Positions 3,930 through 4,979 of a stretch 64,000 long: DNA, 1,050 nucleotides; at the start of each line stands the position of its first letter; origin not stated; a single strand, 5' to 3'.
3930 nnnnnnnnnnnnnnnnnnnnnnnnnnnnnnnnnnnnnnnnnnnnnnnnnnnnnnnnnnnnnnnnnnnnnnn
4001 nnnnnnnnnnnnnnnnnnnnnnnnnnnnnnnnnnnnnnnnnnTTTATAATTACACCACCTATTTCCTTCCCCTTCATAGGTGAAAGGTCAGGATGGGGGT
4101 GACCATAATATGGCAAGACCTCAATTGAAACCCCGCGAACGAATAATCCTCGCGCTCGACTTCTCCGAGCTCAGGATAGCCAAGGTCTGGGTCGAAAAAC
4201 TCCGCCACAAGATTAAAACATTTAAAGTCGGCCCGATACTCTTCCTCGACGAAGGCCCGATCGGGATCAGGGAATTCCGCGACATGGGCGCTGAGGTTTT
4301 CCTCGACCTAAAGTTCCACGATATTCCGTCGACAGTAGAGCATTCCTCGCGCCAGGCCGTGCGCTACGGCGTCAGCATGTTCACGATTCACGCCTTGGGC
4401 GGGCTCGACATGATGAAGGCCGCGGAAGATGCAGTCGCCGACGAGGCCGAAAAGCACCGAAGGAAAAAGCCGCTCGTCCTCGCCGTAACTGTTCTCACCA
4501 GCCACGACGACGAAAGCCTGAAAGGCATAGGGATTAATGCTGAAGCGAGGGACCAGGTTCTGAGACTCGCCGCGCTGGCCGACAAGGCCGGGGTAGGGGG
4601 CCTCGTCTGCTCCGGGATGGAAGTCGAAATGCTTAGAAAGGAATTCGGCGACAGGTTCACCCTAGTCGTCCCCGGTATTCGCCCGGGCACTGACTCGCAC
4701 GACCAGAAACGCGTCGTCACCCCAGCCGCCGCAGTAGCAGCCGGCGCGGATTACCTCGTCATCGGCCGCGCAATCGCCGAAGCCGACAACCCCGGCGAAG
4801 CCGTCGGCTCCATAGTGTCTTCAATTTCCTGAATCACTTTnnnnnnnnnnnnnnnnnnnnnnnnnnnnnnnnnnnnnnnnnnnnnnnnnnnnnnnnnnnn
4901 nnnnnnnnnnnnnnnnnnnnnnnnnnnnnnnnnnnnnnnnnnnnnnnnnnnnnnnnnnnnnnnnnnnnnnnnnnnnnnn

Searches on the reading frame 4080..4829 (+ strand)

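Call 67: search_protein_families(library=pfam, proteins=[window:4080-4829:+], max_evalue=0.00001)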
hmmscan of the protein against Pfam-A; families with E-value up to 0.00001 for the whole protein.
window:4080-4829:+ (250 aa): 1 family
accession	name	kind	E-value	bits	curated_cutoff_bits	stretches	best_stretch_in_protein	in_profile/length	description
PF00215.30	OMPdecase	-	2.7e-51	175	27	1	21-242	2-218/221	Orotidine 5'-phosphate decarboxylase / HUMPS family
